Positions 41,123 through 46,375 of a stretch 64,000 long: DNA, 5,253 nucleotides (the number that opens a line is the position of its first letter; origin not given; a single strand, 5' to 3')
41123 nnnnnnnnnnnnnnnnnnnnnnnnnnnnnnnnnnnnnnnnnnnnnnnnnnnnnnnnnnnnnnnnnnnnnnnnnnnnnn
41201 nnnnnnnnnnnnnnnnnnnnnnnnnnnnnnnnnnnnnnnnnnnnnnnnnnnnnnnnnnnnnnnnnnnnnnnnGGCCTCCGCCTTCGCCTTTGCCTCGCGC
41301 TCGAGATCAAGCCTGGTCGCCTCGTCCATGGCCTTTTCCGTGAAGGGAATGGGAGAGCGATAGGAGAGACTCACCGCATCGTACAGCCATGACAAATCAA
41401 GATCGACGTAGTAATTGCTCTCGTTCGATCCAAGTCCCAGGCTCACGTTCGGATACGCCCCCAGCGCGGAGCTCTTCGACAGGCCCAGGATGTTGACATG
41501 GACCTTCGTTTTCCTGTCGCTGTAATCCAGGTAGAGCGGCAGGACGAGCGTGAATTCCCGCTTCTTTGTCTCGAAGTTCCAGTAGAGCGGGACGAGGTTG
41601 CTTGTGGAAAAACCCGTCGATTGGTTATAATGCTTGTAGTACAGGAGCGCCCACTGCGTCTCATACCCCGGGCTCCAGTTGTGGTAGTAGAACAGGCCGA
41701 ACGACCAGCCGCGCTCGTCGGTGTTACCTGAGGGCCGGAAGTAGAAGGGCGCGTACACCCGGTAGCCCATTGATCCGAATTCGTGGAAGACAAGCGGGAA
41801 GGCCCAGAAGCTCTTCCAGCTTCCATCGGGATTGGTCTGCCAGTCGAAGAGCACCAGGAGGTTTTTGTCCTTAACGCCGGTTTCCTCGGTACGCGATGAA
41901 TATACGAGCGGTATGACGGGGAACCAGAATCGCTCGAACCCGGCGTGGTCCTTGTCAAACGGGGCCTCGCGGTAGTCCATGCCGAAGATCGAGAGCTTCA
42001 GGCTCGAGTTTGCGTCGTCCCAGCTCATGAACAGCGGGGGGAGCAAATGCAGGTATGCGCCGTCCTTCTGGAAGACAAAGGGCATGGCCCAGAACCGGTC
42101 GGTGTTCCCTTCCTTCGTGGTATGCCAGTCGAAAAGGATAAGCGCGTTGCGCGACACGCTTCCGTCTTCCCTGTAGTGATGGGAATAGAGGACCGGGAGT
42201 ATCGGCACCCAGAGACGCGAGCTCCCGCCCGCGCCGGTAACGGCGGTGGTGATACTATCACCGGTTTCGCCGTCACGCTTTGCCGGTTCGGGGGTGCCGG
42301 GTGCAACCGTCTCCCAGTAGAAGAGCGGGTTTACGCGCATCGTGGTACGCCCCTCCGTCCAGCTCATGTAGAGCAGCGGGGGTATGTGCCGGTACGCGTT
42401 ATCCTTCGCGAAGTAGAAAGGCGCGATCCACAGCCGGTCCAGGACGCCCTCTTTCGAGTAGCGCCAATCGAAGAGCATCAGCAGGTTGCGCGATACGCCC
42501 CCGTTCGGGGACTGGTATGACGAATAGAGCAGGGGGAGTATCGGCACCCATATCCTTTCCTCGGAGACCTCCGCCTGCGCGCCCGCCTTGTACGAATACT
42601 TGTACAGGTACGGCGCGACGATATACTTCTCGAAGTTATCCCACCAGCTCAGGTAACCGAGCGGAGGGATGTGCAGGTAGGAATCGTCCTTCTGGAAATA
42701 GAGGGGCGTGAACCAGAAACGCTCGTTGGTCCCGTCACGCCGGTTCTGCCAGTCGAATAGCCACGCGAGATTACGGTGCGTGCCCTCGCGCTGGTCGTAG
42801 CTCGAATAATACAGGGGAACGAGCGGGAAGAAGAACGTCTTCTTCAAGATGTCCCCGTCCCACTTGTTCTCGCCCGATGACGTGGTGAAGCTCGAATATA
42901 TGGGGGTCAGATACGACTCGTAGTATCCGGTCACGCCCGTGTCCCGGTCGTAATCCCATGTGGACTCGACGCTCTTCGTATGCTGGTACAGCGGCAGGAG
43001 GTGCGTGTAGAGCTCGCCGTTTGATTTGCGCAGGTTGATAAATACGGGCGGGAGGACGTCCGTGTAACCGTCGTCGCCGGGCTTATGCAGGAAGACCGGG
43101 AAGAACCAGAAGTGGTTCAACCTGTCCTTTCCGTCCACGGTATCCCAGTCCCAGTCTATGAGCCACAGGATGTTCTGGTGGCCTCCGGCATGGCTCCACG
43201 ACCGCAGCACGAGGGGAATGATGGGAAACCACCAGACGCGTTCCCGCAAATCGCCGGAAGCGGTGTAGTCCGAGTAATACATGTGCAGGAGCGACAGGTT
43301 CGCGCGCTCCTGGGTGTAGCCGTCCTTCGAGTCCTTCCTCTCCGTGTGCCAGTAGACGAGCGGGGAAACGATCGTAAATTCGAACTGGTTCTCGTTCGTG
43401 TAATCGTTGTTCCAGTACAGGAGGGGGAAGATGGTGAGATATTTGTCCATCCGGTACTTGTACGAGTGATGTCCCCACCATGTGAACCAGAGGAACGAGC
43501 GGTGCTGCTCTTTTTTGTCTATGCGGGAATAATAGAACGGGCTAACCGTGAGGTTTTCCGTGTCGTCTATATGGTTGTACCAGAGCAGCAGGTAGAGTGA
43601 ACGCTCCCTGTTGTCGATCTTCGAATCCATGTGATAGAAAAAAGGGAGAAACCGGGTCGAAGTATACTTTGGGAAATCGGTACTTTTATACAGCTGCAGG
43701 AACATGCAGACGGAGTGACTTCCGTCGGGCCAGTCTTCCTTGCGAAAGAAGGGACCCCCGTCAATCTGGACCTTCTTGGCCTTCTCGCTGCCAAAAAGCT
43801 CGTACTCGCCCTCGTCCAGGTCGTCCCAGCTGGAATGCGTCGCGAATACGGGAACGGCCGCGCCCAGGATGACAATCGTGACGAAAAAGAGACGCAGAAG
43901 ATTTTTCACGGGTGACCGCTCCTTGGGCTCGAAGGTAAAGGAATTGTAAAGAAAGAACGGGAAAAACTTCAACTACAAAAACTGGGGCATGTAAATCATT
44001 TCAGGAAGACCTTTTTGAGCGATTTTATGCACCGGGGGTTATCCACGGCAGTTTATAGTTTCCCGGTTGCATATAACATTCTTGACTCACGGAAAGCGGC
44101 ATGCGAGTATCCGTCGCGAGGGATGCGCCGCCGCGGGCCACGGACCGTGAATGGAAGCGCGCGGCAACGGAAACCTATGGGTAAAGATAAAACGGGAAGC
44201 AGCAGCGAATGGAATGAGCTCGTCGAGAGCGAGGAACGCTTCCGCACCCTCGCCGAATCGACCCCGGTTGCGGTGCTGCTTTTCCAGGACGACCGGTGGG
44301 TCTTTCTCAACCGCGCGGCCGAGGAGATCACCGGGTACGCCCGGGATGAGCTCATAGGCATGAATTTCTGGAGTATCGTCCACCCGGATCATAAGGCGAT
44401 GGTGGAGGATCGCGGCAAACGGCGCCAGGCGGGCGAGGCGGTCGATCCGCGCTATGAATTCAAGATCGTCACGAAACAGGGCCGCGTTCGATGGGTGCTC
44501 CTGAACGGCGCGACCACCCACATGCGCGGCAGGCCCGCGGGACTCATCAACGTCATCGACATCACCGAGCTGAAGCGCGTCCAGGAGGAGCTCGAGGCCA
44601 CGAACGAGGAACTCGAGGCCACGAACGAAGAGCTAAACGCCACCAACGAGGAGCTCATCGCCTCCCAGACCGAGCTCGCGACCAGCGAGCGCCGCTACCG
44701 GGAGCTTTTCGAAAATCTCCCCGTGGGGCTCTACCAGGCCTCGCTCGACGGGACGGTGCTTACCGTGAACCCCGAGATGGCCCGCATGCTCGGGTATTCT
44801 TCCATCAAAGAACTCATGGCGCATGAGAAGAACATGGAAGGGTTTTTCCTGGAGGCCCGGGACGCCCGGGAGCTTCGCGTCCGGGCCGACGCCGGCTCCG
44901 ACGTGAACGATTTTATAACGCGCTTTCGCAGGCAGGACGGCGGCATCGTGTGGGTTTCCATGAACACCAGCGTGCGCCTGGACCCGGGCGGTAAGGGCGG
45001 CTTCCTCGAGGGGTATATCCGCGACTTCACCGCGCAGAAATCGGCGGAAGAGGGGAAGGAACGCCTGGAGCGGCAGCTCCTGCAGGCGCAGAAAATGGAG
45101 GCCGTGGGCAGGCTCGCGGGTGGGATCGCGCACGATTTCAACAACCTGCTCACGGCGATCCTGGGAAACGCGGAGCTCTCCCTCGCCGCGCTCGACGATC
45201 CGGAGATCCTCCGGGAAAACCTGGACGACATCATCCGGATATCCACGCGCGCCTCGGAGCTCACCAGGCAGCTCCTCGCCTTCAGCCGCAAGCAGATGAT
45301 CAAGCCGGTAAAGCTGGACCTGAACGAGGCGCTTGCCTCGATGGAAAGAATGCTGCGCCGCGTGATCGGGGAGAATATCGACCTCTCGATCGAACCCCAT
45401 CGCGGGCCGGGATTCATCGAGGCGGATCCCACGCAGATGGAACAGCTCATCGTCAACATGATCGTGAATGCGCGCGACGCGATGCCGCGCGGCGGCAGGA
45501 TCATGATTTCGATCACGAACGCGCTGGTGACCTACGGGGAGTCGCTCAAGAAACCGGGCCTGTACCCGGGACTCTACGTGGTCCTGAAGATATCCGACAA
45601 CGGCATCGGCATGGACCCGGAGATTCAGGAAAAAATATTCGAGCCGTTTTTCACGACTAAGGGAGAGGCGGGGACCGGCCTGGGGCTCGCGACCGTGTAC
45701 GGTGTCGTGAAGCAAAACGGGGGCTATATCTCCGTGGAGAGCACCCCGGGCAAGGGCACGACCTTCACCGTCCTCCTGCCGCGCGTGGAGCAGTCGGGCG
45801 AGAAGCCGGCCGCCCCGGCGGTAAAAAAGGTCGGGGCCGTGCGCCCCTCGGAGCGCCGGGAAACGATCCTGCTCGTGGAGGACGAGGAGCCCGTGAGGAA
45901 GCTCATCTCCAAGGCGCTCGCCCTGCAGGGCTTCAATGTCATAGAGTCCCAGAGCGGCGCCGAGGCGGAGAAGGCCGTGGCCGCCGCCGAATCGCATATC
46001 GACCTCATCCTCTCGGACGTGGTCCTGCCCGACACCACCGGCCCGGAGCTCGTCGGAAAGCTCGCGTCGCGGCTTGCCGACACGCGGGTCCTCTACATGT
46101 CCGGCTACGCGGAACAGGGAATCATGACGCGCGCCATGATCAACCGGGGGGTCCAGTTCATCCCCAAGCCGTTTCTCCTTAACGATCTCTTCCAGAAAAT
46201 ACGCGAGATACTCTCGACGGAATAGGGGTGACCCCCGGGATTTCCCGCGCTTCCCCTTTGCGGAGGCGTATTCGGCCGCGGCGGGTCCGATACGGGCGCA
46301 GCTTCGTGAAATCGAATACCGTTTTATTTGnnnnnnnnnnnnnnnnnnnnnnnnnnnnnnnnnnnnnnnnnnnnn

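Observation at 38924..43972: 1682-aa Trp/Pro-rich tandem-repeat envelope protein of no recognisable family, divergent from a PAS hybrid kinase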

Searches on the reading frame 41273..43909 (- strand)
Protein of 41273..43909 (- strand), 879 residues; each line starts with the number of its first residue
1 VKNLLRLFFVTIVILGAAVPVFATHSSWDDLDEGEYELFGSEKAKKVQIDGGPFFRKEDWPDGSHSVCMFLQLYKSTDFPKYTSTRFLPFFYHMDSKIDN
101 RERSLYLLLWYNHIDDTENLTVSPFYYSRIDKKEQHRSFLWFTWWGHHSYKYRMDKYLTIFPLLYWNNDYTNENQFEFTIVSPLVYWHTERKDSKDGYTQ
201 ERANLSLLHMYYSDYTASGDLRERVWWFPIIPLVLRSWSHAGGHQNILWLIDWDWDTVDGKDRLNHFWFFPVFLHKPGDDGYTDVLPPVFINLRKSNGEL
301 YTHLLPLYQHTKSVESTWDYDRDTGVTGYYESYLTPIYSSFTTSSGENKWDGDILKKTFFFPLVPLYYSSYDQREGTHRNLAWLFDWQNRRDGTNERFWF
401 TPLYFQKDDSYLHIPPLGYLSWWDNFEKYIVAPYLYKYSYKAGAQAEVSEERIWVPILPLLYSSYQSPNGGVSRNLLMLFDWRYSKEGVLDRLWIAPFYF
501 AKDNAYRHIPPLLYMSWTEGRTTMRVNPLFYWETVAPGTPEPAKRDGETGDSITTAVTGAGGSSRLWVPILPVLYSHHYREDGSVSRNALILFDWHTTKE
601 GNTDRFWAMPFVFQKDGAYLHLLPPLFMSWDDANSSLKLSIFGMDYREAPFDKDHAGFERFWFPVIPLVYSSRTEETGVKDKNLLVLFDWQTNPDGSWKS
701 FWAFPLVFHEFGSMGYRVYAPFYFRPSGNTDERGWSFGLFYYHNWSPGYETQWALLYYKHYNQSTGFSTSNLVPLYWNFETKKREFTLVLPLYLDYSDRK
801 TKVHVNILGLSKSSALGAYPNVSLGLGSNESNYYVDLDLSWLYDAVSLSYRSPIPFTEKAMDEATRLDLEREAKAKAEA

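Call 50: predict_structure(alignment_id=A2)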
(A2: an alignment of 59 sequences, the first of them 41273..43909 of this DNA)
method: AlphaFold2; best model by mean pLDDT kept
length: 879 residues; sequences in the alignment: 59
mean_pLDDT: 81.1   pTM: 0.49
mean pLDDT of the five models: 81.1, 79.9, 79.5, 77.4, 75.0
residues with pLDDT >= 90: 356; 70-90: 325; 50-70: 137; < 50: 61
segments of 3 or more residues with pLDDT < 50: 501-504, 543-559, 810-822, 843-846, 855-861
pLDDT, mean of each block of 10 residues (from residue 1): 75 69 56 55 74 86 86 89 88 90 86 91 91 92 91 92 91 90 91 91 90 92 90 88 92 95 95 93 88 95 95 91 89 96 96 97 90 95 93 94 90 86 84 80 72 63 69 65 69 55 50 62 72 69 47 46 70 72 80 86 88 89 86 89 88 79 83 86 91 93 94 92 90 90 94 90 91 86 85 78 66 42 52 58 53 51 63 67
secondary structure, 60 per line:
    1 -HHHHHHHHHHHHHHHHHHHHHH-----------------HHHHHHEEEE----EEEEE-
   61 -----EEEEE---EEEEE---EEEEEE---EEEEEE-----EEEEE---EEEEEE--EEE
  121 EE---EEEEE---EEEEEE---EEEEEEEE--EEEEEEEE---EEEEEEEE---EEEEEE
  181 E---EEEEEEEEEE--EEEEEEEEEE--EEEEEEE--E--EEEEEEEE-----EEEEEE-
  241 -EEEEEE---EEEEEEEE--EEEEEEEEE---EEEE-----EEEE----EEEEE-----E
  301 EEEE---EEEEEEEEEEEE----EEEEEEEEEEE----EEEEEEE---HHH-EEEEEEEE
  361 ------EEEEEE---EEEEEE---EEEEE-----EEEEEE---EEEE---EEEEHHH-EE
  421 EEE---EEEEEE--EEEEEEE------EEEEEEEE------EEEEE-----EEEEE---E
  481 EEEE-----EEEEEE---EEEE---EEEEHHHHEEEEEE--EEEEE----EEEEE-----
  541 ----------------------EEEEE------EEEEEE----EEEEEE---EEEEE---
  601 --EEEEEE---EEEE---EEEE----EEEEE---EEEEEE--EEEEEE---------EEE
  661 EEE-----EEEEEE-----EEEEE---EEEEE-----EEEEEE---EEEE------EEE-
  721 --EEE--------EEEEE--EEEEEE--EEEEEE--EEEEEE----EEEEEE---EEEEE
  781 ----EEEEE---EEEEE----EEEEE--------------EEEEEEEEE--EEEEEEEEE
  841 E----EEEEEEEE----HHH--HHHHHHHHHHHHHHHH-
elements in order (helices of 4 or more, strands of 3 or more residues): H2-23 H41-46 E47-50 E55-59 E66-70 E74-78 E82-87 E91-96 E102-106 E110-115 E118-122 E126-130 E134-139 E143-150 E153-160 E164-171 E175-181 E185-194 E197-206 E209-215 E221-228 E234-239 E242-247 E251-258 E261-269 E273-276 E282-285 E290-294 E300-304 E308-319 E324-334 E339-345 E353-360 E367-372 E376-381 E385-389 E395-400 E404-407 E411-414 E419-423 E427-432 E435-441 E448-455 E462-466 E472-476 E480-484 E490-495 E499-502 E506-509 H510-513 E514-519 E522-526 E531-535 E563-567 E574-579 E584-589 E593-597 E603-608 E612-615 E619-622 E627-631 E635-640 E643-648 E658-663 E669-674 E680-684 E688-692 E698-703 E707-710 E717-719 E723-725 E734-738 E741-746 E749-754 E757-762 E767-772 E776-780 E785-789 E793-797 E802-806 E821-829 E832-841 E846-853 H863-878

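Call 53: fold_search(model_id=the predicted structure, library=pdb)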
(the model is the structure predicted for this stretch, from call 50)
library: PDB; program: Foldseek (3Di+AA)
matches with E <= 10: 464; with E <= 0.001: 52
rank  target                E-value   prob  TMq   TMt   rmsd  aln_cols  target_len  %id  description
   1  9g41_A                1.2e-08  1.00  0.08  0.06  55.5       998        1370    8  Mouse Teneurin2 dimer variant A0B1 (released 2026-01-21)
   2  9g42_A                1.9e-08  1.00  0.12  0.07  51.9      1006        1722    9  Mouse Teneurin2 dimer variant A0B0 (released 2026-01-21)
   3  9g2h_A                3.4e-08  1.00  0.12  0.09  52.2      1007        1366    9  Mouse Teneurin2 dimer variant A1B0 (released 2026-01-21)
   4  8r54_A                6.0e-08  0.99  0.08  0.05  51.6       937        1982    8  Mouse teneurin-3 non-compact subunit - A0B0 isoform (released 2024-05-08)
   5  6fb3_A                8.5e-08  1.00  0.11  0.07  53.5      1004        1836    8  Teneurin 2 Partial Extracellular Domain (released 2018-03-28)
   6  8uxt                  8.5e-08  1.00  0.10  0.07  51.2       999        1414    9  Acinetobacter baumannii Tse15 Rhs effector, toxin cleavage mutant (D1369N, D1391N) (released 2024-10-09)
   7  8r51_A                8.9e-08  1.00  0.10  0.06  53.5       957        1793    8  Mouse teneurin-3 non-compact subunit - A1B1 isoform (released 2024-05-08)
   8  9g2f_A                1.1e-07  1.00  0.12  0.07  51.9       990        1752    9  Mouse Teneurin2 dimer variant A1B1 (released 2026-01-21)
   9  7ban_A                1.3e-07  1.00  0.11  0.07  52.2       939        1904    9  human Teneurin4 Mut C2 (released 2022-01-12)
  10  7bam_A                4.7e-07  0.99  0.10  0.07  52.1       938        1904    9  human Teneurin4 WT C2 (released 2021-12-01)
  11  8s9s_1                8.7e-07  0.89  0.07  0.07  45.2      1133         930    9  Structure of the human ER membrane protein complex (EMC) in GDN (released 2023-05-17)
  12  8uy4_A                2.0e-06  0.99  0.09  0.07  47.1       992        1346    9  Acinetobacter baumannii Tse15 Rhs effector (released 2024-10-09)
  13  8i7o_P1               2.5e-06  0.98  0.08  0.10  33.0       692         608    8  In situ structure of axonemal doublet microtubules in mouse sperm with 16-nm repeat (released 2023-10-11)
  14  8em4_A                2.5e-06  0.89  0.08  0.03  44.9      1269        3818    8  Cryo-EM structure of LRP2 at pH 7.5 (released 2023-02-08)
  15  8asv_A                9.3e-06  0.82  0.07  0.06  41.9       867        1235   10  Cryo-EM structure of yeast Elongator complex (released 2022-12-07)
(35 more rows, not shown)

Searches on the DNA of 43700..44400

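Call 99: search_rna_families(source=window, start=43700, end=44400, threshold=evalue, max_evalue=1)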
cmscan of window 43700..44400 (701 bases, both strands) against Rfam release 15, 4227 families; matches with E-value up to 1: 0.
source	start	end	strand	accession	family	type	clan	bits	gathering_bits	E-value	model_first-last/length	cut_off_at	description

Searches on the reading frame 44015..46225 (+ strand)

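Call 20: search_protein_families(library=pfam, proteins=[window:44015-46225:+], max_evalue=0.001)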
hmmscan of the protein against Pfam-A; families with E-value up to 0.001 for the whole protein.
window:44015-46225:+ (736 aa): 8 families
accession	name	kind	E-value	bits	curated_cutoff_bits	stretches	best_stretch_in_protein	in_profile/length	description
PF00989.32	PAS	-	1e-26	93.6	22.6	2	227-330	2-106/113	PAS fold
PF02518.31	HATPase_c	-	2.9e-24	86.1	26.4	1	471-590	2-109/111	Histidine kinase-, DNA gyrase B-, and HSP90-like ATPase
PF00072.30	Response_reg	-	1.8e-19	70.4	30.2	1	618-730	1-111/111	Response regulator receiver domain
PF13188.13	PAS_8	-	7.1e-18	64.3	21.8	2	226-287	1-60/65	PAS domain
PF13426.13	PAS_9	-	1e-17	64.7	27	2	86-185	3-103/103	PAS domain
PF08447.18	PAS_3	-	3.2e-17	63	25.6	1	96-174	2-82/89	PAS fold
PF08448.16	PAS_4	-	3.3e-12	47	23.1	1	82-188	3-110/110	PAS fold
PF00512.31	HisKA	-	6.3e-11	42.6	26.9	1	365-427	3-64/66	His Kinase A (phospho-acceptor) domain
